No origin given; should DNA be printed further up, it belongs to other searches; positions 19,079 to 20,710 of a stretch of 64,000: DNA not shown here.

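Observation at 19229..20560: Orphan DAC-like (diadenylate cyclase fold) protein with a roughly 250-aa unknown N-terminal domain, carried as a single-gene cassette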

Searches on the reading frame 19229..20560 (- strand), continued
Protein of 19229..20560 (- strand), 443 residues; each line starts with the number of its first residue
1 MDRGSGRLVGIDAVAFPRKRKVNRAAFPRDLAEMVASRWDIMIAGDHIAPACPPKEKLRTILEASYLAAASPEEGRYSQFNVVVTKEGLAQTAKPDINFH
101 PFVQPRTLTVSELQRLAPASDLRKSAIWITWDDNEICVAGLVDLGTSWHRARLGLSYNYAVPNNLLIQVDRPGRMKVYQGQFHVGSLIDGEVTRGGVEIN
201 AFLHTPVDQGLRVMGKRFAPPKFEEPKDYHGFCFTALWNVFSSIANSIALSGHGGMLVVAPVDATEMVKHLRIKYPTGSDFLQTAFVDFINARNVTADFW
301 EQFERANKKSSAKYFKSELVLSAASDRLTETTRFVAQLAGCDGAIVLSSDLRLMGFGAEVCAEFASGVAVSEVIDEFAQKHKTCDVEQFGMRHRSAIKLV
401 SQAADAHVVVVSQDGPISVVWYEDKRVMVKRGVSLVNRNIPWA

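Call 61: search_protein_families(library=padloc, proteins=[L028:3480-4361:+, L001:9899-10741:+, L001:10968-11822:-, L003:5074-5916:+, L012:6730-7698:-, L012:10956-12050:-, L015:6504-7469:-, L016:5460-6617:-, L016:9393-10517:-, L005:4063-5076:-], max_evalue=0.00001)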
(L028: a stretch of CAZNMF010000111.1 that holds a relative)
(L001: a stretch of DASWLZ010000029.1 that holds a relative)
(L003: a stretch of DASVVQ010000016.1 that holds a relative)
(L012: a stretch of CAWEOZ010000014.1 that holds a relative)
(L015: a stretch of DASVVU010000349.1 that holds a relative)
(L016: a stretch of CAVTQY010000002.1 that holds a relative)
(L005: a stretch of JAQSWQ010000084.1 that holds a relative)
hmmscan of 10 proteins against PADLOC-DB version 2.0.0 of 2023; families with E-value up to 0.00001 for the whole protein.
L028:3480-4361:+ (294 aa): 16 families
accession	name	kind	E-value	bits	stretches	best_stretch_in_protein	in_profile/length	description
PDLC00814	Cyclase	-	2.2e-82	274.7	1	4-292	6-292/295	oligonucleotide-cyclase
PDLC00786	Cyclase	-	7.1e-56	187.8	1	3-291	3-292/293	oligonucleotide-cyclase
PDLC00796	Cyclase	-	1.6e-40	137.7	1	3-292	3-286/432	oligonucleotide-cyclase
PDLC00823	Cyclase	-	9e-30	102.3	1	5-291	7-282/285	oligonucleotide-cyclase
PDLC00792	Cyclase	-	2.2e-28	97.3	1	1-233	1-230/236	oligonucleotide-cyclase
PDLC00809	Cyclase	-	1e-24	85.7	1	4-292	5-294/295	oligonucleotide-cyclase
PDLC00776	Cyclase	-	5.8e-20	69.8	1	5-291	7-284/287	oligonucleotide-cyclase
PDLC00805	Cyclase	-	2.6e-17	61.3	1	44-266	62-281/314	oligonucleotide-cyclase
PDLC00818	Cyclase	-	7.4e-13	46.7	1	53-291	48-293/322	oligonucleotide-cyclase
PDLC00771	Cyclase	-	8.2e-12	43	1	21-246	17-253/271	oligonucleotide-cyclase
PDLC00802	Cyclase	-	1.8e-11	41.9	1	106-291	135-329/332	oligonucleotide-cyclase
PDLC00804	Cyclase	-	7.9e-11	40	1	28-208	7-192/256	oligonucleotide-cyclase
PDLC00773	Cyclase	-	5.3e-10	37.4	1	2-185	2-180/334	oligonucleotide-cyclase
PDLC00820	Cyclase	-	6.7e-10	36.7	1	94-291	89-276/324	oligonucleotide-cyclase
PDLC00803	Cyclase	-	8.1e-10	36.8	1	28-207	29-187/253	oligonucleotide-cyclase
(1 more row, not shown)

L001:9899-10741:+ (281 aa): 1 family
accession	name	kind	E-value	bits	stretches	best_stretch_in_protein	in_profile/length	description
PDLC02987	caspase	-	1.5e-14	52.1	1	18-230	13-158/453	-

L001:10968-11822:- (284 aa): 0 families

L003:5074-5916:+ (281 aa): 0 families

L012:6730-7698:- (322 aa): 0 families

L012:10956-12050:- (364 aa): 0 families

L015:6504-7469:- (321 aa): 0 families

L016:5460-6617:- (385 aa): 0 families

L016:9393-10517:- (374 aa): 0 families

L005:4063-5076:- (337 aa): 0 families

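Call 68: search_protein_representatives(alignment_id=A1)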
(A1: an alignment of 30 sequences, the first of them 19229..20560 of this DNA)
Query: 30 sequences, 421 profile positions. Proteins with E-value up to 0.001 (for the whole library): 3009; up to 1e-10: 2006; up to 1e-30: 311. The best 150 are listed.
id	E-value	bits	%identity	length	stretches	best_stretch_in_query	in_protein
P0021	2.2e-179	612.9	-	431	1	2-421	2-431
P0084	8.0e-174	594.6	-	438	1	3-421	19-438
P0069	3.1e-166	569.6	-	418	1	2-421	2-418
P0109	2.1e-164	563.6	-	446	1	3-421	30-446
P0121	5.9e-164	562.1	-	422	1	1-419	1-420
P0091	2.9e-161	553.2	-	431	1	2-421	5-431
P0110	2.5e-157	540.3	-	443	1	1-421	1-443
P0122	9.9e-145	498.8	-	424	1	5-421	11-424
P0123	3.4e-131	454.2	-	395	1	22-419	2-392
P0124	8.4e-130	449.6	-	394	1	34-420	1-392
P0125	4.5e-129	447.2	-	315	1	106-421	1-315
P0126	7.5e-114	397.1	-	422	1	23-415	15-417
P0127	1.8e-108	379.3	-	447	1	2-421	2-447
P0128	2.5e-108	378.9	-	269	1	152-421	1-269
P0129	2.2e-105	369.2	-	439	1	3-418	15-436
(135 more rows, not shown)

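Call 69: find_encoding_contigs(protein=P0025, flank=7000, max_places=2)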
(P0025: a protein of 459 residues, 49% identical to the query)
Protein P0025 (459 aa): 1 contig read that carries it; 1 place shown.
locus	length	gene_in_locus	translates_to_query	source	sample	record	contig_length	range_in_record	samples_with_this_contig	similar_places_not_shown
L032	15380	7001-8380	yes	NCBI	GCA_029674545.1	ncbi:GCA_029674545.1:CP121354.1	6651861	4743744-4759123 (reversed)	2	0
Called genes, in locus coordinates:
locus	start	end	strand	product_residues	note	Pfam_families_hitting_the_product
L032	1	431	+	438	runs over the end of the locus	PF04413:Glycos_transf_N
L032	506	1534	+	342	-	PF02606:LpxK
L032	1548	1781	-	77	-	PF09866:DUF2093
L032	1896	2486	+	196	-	-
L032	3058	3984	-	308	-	PF00126:HTH_1, PF03466:LysR_substrate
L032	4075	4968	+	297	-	PF00892:EamA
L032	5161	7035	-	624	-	PF02518:HATPase_c (weak), PF13589:HATPase_c_3, PF01119:DNA_mis_repair, PF08676:MutL_C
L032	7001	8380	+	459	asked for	PF21751:DACNV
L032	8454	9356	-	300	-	PF00126:HTH_1, PF03466:LysR_substrate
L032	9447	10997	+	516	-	PF06253:MTTB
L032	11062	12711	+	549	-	PF00496:SBP_bac_5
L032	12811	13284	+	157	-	PF12883:DUF3828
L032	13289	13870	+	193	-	-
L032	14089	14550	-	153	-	PF14489:QueF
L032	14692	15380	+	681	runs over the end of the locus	PF00724:Oxidored_FMN, PF07992:Pyr_redox_2 (weak), PF00070:Pyr_redox (faint), PF00890:FAD_binding_2 (faint), PF01266:DAO (faint), PF07992:Pyr_redox_2, PF12831:FAD_oxidored (weak), PF13450:NAD_binding_8 (weak), +1 more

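Call 70: find_encoding_contigs(protein=P0013, flank=7000, max_places=2)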
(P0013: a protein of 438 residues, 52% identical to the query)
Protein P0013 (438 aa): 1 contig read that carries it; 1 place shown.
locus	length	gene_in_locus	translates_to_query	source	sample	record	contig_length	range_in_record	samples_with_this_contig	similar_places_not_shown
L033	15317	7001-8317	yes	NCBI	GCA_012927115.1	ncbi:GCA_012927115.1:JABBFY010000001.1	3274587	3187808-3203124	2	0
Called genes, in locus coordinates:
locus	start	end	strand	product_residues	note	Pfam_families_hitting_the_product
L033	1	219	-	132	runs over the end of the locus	-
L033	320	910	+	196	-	PF10755:DUF2585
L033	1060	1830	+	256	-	PF04116:FA_hydroxylase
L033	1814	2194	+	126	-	PF09912:DUF2141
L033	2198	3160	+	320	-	PF06629:MipA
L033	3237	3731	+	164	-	PF10754:DUF2569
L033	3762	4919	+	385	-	PF08238:Sel1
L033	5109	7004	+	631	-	PF13667:ThiC-associated, PF01964:ThiC_Rad_SAM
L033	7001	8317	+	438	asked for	PF21751:DACNV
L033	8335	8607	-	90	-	PF06769:YoeB_toxin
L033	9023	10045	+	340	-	PF10282:Lactonase (weak), PF13360:PQQ_2 (weak), PF21783:YNCE (faint), PF22494:choice_anch_I (faint), PF10282:Lactonase (weak)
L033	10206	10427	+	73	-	-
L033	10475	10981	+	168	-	PF02834:LigT_PEase (faint), PF13563:2_5_RNA_ligase2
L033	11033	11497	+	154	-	-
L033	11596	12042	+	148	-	-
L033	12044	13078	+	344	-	-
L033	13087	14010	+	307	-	-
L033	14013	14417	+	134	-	PF00903:Glyoxalase, PF13669:Glyoxalase_4 (weak), PF22677:Ble-like_N (faint)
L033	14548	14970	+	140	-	PF12680:SnoaL_2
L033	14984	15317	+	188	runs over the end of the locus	-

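Call 71: find_encoding_contigs(protein=P0079, flank=7000, max_places=2)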
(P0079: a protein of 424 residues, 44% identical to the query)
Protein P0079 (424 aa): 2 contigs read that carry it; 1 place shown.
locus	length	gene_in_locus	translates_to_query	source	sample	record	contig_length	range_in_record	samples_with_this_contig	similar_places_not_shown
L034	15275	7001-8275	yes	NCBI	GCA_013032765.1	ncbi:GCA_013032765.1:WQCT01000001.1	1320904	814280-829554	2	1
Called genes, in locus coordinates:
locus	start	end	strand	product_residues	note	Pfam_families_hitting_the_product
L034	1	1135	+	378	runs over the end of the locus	PF02585:PIG-L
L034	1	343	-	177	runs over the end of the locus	-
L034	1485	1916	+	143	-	PF06319:MmcB-like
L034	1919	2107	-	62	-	PF19849:DUF6324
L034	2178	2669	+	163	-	PF13302:Acetyltransf_3 (weak), PF00583:Acetyltransf_1, PF13673:Acetyltransf_10, PF13508:Acetyltransf_7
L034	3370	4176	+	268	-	-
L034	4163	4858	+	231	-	PF00805:Pentapeptide (weak)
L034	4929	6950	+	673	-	PF02518:HATPase_c (weak)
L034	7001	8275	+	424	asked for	PF21751:DACNV, PF02457:DAC (faint)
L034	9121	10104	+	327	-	-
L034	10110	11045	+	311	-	-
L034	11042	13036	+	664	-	-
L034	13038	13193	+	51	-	-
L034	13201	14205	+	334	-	PF01697:Glyco_transf_92 (weak)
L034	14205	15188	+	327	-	-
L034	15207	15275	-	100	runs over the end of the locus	PF20082:DUF6476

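Call 73: find_encoding_contigs(protein=P0042, flank=7000, max_places=2)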
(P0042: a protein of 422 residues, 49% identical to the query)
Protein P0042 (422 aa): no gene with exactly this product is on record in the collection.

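Call 74: find_encoding_contigs(protein=P0027, flank=7000, max_places=2)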
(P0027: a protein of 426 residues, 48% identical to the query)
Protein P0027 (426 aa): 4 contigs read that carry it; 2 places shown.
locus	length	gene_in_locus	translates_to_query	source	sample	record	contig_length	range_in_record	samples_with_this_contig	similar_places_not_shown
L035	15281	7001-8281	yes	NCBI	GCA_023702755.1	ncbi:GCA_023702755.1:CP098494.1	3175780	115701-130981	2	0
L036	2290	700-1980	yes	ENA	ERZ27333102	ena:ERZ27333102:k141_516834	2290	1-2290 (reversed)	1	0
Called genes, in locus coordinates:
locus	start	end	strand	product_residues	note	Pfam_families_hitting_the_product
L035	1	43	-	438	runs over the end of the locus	PF03929:PepSY_TM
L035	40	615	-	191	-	-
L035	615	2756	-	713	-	PF07715:Plug, PF00593:TonB_dep_Rec_b-barrel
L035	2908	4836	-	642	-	PF18651:CshA_NR2, PF20674:SpaA_3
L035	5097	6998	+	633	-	PF13667:ThiC-associated, PF01964:ThiC_Rad_SAM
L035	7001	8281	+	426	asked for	PF21751:DACNV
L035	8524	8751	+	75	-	PF04014:MazE_antitoxin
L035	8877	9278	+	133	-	PF02661:Fic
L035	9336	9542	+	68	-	-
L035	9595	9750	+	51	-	-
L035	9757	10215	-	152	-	PF02639:DUF188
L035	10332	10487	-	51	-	-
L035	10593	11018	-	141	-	PF07885:Ion_trans_2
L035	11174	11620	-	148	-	-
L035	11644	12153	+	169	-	PF09619:YscW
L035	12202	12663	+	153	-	-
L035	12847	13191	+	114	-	PF02482:Ribosomal_S30AE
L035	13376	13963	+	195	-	PF02469:Fasciclin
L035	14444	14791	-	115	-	-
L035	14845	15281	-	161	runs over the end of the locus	PF00196:GerE, PF08281:Sigma70_r4_2, PF08279:HTH_11 (faint), PF13384:HTH_23 (weak), PF13518:HTH_28 (weak), PF13551:HTH_29 (weak)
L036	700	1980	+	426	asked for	PF21751:DACNV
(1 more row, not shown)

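Call 75: find_encoding_contigs(protein=P0056, flank=7000, max_places=2)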
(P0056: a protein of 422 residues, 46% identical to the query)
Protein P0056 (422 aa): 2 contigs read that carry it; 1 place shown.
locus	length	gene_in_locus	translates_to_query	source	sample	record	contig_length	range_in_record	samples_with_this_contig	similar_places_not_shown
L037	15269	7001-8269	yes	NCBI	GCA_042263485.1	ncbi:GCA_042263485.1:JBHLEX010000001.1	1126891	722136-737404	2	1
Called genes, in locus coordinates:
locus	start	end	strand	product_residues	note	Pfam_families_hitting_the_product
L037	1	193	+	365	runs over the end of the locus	PF01926:MMR_HSR1, PF02421:FeoB_N, PF06071:YchF-GTPase_C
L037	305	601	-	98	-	PF14110:DUF4282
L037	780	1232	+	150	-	PF01575:MaoC_dehydratas, PF19315:MC_hydratase (weak)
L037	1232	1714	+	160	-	PF01575:MaoC_dehydratas (weak), PF19315:MC_hydratase (weak)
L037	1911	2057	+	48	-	-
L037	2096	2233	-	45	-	-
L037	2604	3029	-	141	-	-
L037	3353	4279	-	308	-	-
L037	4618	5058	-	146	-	PF12680:SnoaL_2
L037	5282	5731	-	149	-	PF07366:SnoaL, PF12680:SnoaL_2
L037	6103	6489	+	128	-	-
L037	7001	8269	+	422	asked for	PF21751:DACNV, PF02457:DAC (faint)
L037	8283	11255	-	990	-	PF04851:ResIII, PF00270:DEAD (weak), PF17757:UvrB_inter, PF27431:UvrB_3rd, PF00271:Helicase_C, PF12344:UvrB, PF02151:UVR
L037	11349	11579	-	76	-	-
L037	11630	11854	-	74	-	-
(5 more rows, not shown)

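Call 76: find_encoding_contigs(protein=P0066, flank=7000, max_places=2)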
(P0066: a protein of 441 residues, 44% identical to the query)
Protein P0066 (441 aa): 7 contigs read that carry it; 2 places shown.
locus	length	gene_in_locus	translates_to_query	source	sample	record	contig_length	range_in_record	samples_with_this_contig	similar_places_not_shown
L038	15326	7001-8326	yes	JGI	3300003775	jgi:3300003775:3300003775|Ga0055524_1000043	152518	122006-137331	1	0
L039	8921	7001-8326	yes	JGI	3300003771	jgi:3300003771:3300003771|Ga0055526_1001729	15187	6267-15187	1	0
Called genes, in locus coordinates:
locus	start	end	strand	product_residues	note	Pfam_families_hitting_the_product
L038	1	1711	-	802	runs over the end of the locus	PF00672:HAMP (faint), PF18947:HAMP_2, PF00015:MCPsignal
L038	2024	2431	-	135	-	PF03061:4HBT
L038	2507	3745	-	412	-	PF07690:MFS_1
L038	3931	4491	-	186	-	PF18011:Catalase_C, PF01965:DJ-1_PfpI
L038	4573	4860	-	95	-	PF10115:HlyU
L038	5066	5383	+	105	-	-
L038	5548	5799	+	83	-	PF11391:DUF2798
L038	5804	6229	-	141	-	PF01894:YjbQ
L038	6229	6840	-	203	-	PF01810:LysE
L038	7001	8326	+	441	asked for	PF21751:DACNV, PF02457:DAC (faint)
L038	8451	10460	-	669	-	PF03979:Sigma70_r1_1, PF00140:Sigma70_r1_2, PF04546:Sigma70_ner, PF04542:Sigma70_r2, PF04539:Sigma70_r3, PF04545:Sigma70_r4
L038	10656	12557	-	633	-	PF01807:Zn_ribbon_DnaG, PF08275:DNAG_N, PF01751:Toprim, PF13662:Toprim_4, PF13155:Toprim_2, PF10410:DnaB_bind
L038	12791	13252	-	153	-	PF09424:YqeY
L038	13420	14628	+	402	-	PF00988:CPSase_sm_chain, PF00117:GATase, PF07722:Peptidase_C26 (weak)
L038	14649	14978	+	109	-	PF07978:NIPSNAP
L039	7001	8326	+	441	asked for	PF21751:DACNV, PF02457:DAC (faint)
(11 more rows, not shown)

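Call 77: find_encoding_contigs(protein=P0116, flank=7000, max_places=2)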
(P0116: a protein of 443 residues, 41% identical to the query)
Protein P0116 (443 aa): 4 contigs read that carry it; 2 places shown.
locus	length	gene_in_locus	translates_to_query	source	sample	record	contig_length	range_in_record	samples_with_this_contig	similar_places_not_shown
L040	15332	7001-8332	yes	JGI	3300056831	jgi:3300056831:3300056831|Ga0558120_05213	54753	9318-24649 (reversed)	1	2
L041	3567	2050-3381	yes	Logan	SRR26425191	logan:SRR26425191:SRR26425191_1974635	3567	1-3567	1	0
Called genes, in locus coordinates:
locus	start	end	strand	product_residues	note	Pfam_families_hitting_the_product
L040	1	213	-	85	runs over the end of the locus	-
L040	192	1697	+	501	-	PF00415:RCC1 (faint), PF13540:RCC1_2 (faint), PF25390:WD40_RLD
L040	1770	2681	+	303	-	PF01636:APH (weak)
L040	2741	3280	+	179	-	-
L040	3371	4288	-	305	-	PF02810:SEC-C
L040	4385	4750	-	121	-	-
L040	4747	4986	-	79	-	-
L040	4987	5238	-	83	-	-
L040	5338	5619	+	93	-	-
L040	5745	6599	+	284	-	-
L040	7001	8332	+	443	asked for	PF21751:DACNV, PF02457:DAC (faint)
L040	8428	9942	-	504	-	PF13356:Arm-DNA-bind_3, PF14659:Phage_int_SAM_3, PF22022:Phage_int_M (weak), PF00589:Phage_integrase, PF22823:MrpR_C_cat (weak)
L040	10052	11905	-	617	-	PF13517:FG-GAP_3 (faint), PF01839:FG-GAP (faint)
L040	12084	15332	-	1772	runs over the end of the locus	PF04773:FecR, PF08487:VIT, PF13757:VIT_2 (weak), PF13768:VWA_3 (weak), PF14559:TPR_19 (faint), PF07719:TPR_2 (faint), PF13176:TPR_7 (faint)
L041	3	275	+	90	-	?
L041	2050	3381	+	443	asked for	PF21751:DACNV, PF02457:DAC (faint)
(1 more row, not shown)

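Call 86: search_protein_families(library=padloc, proteins=[L007:5905-7923:+, L034:4929-6950:+, L028:4401-5258:-, L018:3682-5559:-], max_evalue=0.001)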
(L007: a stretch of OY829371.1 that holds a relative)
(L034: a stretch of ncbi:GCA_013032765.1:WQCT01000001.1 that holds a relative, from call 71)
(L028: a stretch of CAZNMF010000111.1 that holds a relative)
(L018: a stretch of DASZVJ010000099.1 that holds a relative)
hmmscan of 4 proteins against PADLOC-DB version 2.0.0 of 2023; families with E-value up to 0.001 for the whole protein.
L007:5905-7923:+ (672 aa): 0 families

L034:4929-6950:+ (673 aa): 0 families

L028:4401-5258:- (285 aa): 0 families

L018:3682-5559:- (625 aa): 0 families

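Call 91: search_dna_similar(query=window:19229-20560:-, collection=plasmids, mode=protein, max_rows=15)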
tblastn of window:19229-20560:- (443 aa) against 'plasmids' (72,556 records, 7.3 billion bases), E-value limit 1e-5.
Records with a match: 1; places in all: 1; records where one place covers at least 80% of the query: 1.
Best place of each record, by identity: <60% 1.
By first word of the organism name: Hymenobacter 1.
By predicted mobility (MOB-suite, as given by PLSDB): non-mobilizable 1.
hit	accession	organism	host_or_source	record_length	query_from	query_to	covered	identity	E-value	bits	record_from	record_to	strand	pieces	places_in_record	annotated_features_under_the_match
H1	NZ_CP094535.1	Hymenobacter monticola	Single cell,a pond on the Huanglong ...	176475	61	420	81%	28.0%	6e-20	100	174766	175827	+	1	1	putative sensor domain DACNV-containing protein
